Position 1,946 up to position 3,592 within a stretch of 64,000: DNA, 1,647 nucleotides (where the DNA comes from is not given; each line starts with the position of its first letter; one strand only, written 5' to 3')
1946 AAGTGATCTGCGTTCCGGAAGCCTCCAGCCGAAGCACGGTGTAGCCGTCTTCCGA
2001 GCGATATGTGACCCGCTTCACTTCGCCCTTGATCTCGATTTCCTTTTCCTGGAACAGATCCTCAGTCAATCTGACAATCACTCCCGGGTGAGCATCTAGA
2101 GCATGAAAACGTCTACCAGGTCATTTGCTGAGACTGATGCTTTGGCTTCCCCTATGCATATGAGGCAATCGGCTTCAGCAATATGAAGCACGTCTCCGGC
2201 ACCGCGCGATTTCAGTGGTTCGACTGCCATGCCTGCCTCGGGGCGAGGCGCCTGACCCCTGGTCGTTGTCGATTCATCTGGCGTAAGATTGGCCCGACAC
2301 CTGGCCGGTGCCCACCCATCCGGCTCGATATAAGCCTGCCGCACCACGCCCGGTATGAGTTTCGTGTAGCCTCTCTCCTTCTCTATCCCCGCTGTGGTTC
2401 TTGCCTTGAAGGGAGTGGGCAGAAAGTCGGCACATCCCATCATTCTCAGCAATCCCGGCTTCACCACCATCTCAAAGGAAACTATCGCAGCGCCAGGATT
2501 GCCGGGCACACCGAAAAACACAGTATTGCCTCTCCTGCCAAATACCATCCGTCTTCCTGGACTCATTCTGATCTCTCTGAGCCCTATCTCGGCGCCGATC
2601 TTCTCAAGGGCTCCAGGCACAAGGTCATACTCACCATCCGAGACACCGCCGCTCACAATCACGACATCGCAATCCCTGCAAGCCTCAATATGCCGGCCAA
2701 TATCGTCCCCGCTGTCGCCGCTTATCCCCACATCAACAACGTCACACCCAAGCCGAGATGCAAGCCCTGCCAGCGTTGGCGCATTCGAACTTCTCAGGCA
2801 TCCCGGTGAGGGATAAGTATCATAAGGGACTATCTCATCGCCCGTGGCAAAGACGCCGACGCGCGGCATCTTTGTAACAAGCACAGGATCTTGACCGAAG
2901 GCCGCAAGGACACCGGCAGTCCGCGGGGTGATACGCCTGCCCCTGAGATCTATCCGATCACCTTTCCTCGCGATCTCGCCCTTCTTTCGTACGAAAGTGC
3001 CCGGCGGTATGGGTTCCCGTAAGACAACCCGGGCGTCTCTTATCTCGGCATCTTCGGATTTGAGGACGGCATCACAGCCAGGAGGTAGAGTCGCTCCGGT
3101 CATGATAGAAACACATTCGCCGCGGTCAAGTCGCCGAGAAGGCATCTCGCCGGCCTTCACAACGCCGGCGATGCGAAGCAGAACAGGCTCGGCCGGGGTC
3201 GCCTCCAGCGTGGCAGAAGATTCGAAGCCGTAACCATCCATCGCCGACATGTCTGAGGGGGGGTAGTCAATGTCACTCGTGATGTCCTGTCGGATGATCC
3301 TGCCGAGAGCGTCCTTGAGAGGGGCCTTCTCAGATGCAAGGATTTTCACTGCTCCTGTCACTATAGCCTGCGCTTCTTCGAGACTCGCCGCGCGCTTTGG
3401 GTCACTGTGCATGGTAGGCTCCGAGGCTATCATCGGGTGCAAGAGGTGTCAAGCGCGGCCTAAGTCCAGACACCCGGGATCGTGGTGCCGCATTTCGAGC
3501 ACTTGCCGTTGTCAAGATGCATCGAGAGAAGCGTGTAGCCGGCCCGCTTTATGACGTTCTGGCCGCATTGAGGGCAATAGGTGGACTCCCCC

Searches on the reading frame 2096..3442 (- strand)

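Call 7: search_protein_families(library=pfam, proteins=[window:2096-3442:-])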
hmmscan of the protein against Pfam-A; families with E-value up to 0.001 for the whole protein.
window:2096-3442:- (448 aa): 3 families
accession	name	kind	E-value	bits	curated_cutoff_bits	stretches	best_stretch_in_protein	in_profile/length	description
PF03453.22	MoeA_N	-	1.3e-39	135.9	30.8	1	20-183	2-160/160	MoeA N-terminal region (domain I and II)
PF00994.29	MoCF_biosynth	-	6.5e-25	87.9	26.6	1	197-331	2-142/144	Probable molybdopterin binding domain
PF03454.20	MoeA_C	-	3.1e-06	27.8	22.1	1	381-446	5-70/72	MoeA C-terminal region (domain IV)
